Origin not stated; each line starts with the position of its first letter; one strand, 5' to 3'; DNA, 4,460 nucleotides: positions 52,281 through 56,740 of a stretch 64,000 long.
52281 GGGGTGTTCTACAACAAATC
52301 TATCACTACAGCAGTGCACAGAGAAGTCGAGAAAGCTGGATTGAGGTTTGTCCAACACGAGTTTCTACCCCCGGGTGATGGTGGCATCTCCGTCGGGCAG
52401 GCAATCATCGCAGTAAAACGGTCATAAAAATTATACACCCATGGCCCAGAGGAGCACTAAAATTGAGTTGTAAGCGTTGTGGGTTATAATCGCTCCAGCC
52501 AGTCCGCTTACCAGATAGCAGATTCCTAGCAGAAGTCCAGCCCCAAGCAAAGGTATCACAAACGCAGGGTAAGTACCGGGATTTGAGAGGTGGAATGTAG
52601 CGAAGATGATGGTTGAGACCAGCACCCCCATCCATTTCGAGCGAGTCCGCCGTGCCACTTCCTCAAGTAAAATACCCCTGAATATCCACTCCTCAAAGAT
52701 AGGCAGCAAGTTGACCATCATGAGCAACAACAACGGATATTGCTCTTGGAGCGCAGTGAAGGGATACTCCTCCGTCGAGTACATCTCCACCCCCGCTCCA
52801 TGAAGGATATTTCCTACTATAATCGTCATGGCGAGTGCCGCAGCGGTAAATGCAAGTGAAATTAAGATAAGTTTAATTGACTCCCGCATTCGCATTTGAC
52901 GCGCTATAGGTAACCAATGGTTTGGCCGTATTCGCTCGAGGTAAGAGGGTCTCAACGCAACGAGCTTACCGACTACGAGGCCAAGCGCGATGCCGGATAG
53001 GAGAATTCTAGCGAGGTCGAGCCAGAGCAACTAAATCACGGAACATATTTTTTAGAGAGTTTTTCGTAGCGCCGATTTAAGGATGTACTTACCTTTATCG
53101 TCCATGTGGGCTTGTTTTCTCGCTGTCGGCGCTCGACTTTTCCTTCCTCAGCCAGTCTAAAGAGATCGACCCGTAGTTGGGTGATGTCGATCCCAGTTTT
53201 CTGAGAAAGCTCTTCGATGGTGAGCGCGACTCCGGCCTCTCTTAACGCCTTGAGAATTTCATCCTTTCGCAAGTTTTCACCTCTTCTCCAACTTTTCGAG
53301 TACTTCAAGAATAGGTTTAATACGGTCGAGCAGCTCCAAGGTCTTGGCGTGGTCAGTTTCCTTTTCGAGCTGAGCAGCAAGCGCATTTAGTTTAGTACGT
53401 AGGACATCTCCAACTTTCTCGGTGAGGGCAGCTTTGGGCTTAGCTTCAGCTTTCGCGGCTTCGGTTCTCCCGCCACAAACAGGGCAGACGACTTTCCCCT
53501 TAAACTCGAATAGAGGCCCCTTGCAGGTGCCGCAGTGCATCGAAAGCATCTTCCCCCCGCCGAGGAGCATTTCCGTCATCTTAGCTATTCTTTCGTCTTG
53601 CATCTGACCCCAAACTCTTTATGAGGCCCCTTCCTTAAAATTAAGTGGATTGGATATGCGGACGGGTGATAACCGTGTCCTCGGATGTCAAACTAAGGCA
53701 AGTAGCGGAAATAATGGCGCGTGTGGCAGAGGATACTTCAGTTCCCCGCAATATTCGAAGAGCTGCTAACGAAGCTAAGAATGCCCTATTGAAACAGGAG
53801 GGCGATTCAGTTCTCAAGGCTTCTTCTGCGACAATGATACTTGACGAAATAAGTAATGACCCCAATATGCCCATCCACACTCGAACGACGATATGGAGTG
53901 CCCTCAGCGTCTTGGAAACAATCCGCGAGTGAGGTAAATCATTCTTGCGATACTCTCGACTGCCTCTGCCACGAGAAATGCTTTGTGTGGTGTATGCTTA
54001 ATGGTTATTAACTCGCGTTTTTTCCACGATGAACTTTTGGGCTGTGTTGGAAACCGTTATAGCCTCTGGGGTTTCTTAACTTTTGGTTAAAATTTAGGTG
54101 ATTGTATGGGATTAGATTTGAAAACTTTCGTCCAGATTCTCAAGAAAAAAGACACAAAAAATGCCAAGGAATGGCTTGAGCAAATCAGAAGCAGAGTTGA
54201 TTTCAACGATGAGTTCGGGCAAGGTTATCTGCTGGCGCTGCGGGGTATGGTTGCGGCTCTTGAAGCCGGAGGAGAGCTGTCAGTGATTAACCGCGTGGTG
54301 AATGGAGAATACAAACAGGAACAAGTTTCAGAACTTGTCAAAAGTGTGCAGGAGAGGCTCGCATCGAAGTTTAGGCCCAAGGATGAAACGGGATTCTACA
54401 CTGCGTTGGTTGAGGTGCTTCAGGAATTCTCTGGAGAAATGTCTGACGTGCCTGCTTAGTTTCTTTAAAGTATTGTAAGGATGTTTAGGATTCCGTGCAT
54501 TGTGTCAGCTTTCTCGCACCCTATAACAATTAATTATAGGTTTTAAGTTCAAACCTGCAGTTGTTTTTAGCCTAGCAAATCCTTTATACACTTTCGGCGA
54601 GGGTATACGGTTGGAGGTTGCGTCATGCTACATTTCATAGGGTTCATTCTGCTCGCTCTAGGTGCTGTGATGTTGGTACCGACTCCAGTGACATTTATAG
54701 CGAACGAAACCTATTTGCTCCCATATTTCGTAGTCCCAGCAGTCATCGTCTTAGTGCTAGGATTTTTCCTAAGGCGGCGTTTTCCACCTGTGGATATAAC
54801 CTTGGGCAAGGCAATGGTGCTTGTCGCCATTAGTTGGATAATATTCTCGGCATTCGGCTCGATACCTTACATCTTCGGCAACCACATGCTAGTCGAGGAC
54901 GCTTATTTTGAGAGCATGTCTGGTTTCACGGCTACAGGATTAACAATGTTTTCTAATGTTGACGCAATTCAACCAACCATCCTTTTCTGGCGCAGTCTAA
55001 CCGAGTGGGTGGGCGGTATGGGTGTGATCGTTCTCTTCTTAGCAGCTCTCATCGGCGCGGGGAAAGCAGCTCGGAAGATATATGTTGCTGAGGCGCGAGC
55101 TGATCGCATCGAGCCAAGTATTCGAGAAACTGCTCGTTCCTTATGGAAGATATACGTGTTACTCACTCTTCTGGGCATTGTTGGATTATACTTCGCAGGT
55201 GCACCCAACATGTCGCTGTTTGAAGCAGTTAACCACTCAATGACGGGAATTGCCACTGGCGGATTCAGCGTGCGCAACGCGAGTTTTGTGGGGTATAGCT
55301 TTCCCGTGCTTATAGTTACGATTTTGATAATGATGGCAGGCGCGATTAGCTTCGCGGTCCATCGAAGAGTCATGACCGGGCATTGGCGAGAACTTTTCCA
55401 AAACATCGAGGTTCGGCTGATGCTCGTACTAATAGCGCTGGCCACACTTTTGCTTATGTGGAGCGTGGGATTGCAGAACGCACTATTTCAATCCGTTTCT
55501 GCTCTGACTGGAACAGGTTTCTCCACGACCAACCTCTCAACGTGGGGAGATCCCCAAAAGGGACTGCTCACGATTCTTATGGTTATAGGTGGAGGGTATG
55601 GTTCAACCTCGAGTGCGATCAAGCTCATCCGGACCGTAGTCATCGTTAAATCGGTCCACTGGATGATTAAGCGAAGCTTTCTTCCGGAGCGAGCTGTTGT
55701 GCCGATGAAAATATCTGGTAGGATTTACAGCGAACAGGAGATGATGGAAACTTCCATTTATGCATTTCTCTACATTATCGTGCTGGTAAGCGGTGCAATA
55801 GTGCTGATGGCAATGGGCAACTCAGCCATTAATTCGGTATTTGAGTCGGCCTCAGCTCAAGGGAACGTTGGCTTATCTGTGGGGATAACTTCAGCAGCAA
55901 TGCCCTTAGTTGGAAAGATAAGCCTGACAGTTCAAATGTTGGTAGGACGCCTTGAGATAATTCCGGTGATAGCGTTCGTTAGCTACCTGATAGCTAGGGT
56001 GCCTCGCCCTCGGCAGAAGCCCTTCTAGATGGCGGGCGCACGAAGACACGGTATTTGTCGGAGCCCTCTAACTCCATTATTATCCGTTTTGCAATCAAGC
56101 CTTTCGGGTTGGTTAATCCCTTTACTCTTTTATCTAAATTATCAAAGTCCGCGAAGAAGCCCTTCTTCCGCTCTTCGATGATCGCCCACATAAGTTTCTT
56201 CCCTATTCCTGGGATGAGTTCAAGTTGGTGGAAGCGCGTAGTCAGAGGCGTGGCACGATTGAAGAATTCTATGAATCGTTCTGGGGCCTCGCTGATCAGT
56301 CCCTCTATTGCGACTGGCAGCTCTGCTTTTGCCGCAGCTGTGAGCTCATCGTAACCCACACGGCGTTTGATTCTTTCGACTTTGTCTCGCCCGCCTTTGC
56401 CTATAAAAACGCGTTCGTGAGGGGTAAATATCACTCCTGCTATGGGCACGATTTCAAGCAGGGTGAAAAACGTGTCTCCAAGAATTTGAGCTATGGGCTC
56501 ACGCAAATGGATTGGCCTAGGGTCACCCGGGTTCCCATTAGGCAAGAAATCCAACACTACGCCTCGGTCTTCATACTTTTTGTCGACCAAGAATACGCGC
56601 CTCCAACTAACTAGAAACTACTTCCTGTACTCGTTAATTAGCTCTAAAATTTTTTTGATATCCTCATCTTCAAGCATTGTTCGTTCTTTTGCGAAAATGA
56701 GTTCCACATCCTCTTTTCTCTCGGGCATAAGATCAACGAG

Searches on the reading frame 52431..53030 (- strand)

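Call 36: search_protein_families(library=pfam, proteins=[window:52431-53030:-], max_evalue=0.00001)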
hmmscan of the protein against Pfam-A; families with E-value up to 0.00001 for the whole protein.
window:52431-53030:- (199 aa): 1 family
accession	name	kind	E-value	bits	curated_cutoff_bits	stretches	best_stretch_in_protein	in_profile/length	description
PF02517.21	Rce1-like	-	2.6e-18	66.5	22.4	1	98-189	4-92/93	Type II CAAX prenyl endopeptidase Rce1-like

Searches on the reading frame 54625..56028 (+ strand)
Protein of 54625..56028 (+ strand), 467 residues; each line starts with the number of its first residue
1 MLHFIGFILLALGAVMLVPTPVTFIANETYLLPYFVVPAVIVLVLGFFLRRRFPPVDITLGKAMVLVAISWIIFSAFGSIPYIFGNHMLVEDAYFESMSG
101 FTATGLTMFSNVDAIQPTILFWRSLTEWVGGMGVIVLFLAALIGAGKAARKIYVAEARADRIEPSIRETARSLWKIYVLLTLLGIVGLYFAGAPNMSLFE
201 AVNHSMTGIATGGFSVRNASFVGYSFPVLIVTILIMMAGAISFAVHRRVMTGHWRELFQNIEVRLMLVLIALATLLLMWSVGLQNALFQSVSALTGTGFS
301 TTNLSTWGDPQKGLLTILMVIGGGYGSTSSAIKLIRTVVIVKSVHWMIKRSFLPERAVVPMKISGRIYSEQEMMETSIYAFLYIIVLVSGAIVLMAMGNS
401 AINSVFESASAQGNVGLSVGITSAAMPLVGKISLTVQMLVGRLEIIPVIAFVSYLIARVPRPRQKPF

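Call 36: search_protein_families(library=pfam, proteins=[window:54625-56028:+], max_evalue=0.00001)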
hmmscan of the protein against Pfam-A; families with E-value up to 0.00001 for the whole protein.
window:54625-56028:+ (467 aa): 1 family
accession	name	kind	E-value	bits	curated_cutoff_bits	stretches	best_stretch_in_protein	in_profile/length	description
PF02386.22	TrkH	-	1.8e-60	205.3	27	2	285-453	318-491/502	Cation transport protein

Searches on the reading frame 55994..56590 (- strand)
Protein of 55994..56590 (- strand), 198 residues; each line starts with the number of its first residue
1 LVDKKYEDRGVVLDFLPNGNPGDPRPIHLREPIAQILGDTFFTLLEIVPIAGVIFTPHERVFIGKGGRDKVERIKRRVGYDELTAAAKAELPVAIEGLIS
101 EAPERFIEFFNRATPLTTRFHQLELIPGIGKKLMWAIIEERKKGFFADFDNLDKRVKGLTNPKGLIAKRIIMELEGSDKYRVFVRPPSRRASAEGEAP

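Call 74: search_protein_families(library=pfam, proteins=[window:55994-56590:-], max_evalue=0.001)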
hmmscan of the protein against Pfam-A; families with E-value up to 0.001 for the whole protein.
window:55994-56590:- (198 aa): 1 family
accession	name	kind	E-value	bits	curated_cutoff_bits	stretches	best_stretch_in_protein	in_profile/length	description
PF04919.18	DUF655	-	1.9e-61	207.6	22.2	1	7-185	2-181/181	Protein of unknown function (DUF655)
